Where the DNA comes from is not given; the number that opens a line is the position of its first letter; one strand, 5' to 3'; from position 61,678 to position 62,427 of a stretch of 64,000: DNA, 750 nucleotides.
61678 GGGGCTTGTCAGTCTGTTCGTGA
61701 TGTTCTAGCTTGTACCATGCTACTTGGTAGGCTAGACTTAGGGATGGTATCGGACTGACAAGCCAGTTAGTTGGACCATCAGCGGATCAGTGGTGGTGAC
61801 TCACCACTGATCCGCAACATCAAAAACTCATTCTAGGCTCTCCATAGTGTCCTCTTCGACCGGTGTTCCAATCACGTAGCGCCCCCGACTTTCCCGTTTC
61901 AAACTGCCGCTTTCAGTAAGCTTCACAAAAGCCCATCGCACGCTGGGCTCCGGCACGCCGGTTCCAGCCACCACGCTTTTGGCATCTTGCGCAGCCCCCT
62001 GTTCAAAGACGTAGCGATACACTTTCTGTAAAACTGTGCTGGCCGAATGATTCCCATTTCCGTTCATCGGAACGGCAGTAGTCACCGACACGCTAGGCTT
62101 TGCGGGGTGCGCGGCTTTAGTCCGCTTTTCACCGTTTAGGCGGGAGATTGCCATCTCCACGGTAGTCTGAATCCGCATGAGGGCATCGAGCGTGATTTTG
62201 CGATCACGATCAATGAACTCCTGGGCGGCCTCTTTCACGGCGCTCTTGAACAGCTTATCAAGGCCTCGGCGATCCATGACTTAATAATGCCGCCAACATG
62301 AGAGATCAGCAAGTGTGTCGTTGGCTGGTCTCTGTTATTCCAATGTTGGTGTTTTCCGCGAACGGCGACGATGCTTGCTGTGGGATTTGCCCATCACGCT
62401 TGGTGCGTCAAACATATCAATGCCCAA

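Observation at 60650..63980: Right-end lower-GC region with mobile-element hallmarks: GIY-YIG nuclease, wHTH protein, divergent promoter, long inverted repeats and iterons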

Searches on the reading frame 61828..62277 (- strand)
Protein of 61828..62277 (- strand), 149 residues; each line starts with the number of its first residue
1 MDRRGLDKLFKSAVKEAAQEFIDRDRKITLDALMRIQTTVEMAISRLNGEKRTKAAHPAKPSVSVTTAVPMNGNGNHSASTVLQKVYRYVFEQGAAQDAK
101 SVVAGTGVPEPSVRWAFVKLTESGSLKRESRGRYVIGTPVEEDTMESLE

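Call 7: search_protein_families(library=pfam, proteins=[window:61828-62277:-], max_evalue=1)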
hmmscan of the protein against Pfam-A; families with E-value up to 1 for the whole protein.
window:61828-62277:- (149 aa): 3 families
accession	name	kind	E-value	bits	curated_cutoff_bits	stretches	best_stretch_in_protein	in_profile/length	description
PF07848.18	PaaX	-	0.031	15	24.8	1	102-133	29-60/70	PaaX-like protein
PF22798.2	DUF5817_CT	-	0.077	13.3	29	1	106-134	25-52/54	DUF5817, C-terminal domain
PF11740.13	KfrA_N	-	0.2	12.8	26.1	1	11-69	2-66/113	Plasmid replication region DNA-binding N-term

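Call 10: find_encoding_contigs(protein=window:61828-62277:-, flank=10000, max_places=10)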
Protein window:61828-62277:- (149 aa): 1 contig read that carries it; 1 place shown.
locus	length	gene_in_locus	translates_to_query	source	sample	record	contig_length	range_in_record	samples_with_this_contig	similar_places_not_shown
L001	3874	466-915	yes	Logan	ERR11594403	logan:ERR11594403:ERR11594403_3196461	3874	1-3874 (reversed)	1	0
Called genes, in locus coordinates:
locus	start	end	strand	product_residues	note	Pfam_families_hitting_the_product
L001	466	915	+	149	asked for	-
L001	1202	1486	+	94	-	-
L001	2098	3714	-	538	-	PF05977:MFS_3 (weak), PF00083:Sugar_tr, PF07690:MFS_1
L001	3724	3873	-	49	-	?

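Call 32: search_protein_families(library=phrogs, proteins=[window:61828-62277:-], max_evalue=0.1)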
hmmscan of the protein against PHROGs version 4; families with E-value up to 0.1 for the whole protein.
window:61828-62277:- (149 aa): 3 families
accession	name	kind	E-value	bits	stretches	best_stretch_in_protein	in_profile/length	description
phrog_633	-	transcription regulation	0.032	15.7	1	81-138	2-58/111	transcriptional regulator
phrog_1687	-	transcription regulation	0.044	14.8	1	84-132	69-116/162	MarR family transcrition regulator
phrog_13097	-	unknown function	0.063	14.2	0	13-58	17-57/65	-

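Call 47: find_homologous_proteins(query=window:61828-62277:-, max_evalue=0.001)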
Query window:61828-62277:- (149 aa): 5 proteins with E <= 0.001 among 23 candidates.
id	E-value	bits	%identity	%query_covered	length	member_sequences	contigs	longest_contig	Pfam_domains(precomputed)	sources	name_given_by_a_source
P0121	1.8e-89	315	100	100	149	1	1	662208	-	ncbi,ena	-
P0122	1.3e-47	179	64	95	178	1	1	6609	-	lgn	-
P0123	1.7e-41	159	58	94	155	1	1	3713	-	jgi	jgi:hypothetical protein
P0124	3.8e-30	123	56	77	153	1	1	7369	-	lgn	-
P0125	3.7e-17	81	65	37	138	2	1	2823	-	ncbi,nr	ncbi:MAG: hypothetical protein JO071_06300 [Deltaproteobacteria bacterium]|nr:hypothetical protein [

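Call 48: find_encoding_contigs(protein=P0122, flank=10000)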
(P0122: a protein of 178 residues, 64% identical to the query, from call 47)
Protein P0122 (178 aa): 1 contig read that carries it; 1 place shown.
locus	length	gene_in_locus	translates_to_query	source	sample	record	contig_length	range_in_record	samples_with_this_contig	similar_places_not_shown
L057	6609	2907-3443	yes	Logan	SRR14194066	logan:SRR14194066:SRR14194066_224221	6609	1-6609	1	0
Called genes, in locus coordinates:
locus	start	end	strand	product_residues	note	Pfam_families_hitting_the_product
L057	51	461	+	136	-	-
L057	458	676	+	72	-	-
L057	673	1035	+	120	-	-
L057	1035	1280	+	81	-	-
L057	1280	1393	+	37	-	-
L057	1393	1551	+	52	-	-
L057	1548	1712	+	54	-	-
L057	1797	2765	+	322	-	PF12760:Zn_ribbon_IS1595, PF12762:DDE_Tnp_IS1595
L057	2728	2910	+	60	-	-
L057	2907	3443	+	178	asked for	-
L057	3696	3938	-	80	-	PF09413:DUF2007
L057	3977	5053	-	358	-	PF10546:P63C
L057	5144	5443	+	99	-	-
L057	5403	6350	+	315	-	PF03400:DDE_Tnp_IS1 (faint)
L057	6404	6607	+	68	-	?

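Call 49: find_encoding_contigs(protein=P0124, flank=10000)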
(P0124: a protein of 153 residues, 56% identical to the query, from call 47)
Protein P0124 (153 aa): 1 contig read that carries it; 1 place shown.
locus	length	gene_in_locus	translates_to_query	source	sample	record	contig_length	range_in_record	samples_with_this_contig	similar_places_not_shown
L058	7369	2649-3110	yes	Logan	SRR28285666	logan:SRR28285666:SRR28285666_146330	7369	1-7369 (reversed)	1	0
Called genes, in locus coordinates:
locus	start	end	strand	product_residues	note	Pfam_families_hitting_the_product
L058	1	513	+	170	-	?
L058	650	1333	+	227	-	PF01386:Ribosomal_L25p, PF14693:Ribosomal_TL5_C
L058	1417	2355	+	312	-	PF12760:Zn_ribbon_IS1595, PF12762:DDE_Tnp_IS1595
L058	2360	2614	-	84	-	-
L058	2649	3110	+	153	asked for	-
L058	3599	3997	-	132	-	-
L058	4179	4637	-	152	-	PF02481:DNA_processg_A (faint), PF18306:LDcluster4, PF03641:Lysine_decarbox (weak)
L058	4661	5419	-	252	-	PF00702:Hydrolase, PF13419:HAD_2, PF13242:Hydrolase_like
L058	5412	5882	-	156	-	PF13664:DUF4149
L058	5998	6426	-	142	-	PF09969:DUF2203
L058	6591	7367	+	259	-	?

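Call 53: find_encoding_contigs(protein=P0123, flank=10000)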
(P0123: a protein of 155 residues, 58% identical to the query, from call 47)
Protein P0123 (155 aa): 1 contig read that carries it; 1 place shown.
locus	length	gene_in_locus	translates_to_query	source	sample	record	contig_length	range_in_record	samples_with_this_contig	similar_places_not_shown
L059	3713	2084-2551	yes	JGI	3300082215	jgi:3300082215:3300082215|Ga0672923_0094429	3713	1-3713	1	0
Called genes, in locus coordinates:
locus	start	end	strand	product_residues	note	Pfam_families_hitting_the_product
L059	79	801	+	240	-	PF00106:adh_short, PF08659:KR, PF13561:adh_short_C2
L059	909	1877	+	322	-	PF12760:Zn_ribbon_IS1595, PF12762:DDE_Tnp_IS1595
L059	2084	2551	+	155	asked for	-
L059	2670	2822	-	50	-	-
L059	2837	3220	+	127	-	-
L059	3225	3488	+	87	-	-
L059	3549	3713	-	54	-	?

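Call 54: find_encoding_contigs(protein=P0125, flank=10000)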
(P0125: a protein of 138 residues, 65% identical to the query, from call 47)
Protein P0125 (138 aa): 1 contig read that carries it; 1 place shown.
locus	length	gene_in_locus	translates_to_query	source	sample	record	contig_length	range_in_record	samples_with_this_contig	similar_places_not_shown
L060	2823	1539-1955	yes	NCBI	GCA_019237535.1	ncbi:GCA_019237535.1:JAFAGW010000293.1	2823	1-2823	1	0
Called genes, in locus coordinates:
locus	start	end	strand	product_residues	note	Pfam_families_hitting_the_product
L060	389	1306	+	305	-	-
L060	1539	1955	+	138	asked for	-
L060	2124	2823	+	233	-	PF00308:Bac_DnaA, PF22688:Hda_lid (faint), PF08299:Bac_DnaA_C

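Call 64: search_protein_families(library=padloc, proteins=[window:61828-62277:-], max_evalue=0.01)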
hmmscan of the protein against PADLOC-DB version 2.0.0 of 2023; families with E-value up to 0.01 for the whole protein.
window:61828-62277:- (149 aa): 0 families

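Call 65: search_protein_families(library=ncbifam, proteins=[window:61828-62277:-, L058:1417-2355:+], max_evalue=0.01)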
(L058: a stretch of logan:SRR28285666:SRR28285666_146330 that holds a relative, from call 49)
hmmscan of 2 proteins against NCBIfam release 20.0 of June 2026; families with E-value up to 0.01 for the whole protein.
window:61828-62277:- (149 aa): 0 families

L058:1417-2355:+ (312 aa): 3 families
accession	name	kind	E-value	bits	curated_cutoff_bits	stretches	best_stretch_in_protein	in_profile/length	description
NF033547.1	transpos_IS1595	equivalog_domain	1.3e-57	195.1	75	1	68-273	2-215/215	IS1595 family transposase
NF008892.0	PRK11924.2-1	equivalog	0.00065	19.4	291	1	88-127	161-199/203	RNA polymerase sigma factor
NF009173.0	PRK12520.1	equivalog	0.0016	18.2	255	1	89-118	148-177/191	RNA polymerase sigma factor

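Call 120: search_protein_families(library=pfam, proteins=[L058:3424-3654:+, L058:3599-3997:-, L059:2837-3220:+, L057:3977-5053:-], max_evalue=0.05)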
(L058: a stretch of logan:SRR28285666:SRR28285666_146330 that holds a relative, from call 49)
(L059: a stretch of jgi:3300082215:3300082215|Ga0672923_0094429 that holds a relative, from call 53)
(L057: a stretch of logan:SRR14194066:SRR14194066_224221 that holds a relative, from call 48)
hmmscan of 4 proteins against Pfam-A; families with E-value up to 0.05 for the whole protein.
L058:3424-3654:+ (76 aa): 2 families
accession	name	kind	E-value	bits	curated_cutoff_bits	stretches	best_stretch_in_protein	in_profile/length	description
PF01844.29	HNH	-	0.016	15.8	21.4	1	49-69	24-43/47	HNH endonuclease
PF14279.12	HNH_5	-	0.027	14.9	27.5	1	50-68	23-41/56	HNH endonuclease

L058:3599-3997:- (132 aa): 0 families

L059:2837-3220:+ (127 aa): 0 families

L057:3977-5053:- (358 aa): 1 family
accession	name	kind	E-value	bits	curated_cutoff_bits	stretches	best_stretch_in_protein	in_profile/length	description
PF10546.14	P63C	-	7e-17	62.3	26.1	1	229-311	2-90/93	P63C domain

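Call 131: predict_structure(alignment_id=A9)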
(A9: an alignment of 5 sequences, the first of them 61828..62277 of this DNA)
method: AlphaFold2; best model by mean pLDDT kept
length: 149 residues; sequences in the alignment: 5
mean_pLDDT: 74.9   pTM: 0.42
mean pLDDT of the five models: 74.9, 74.0, 69.1, 68.0, 67.2
residues with pLDDT >= 90: 36; 70-90: 72; 50-70: 5; < 50: 36
segments of 3 or more residues with pLDDT < 50: 50-76, 141-149
pLDDT, mean of each block of 10 residues (from residue 1): 83 92 93 91 75 38 36 52 89 87 88 89 86 77 45
secondary structure, 60 per line:
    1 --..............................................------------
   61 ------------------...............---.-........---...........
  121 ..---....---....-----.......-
elements in order: H3-48 H79-93 H99-106 H110-122 E126-129 E133-136 H142-148
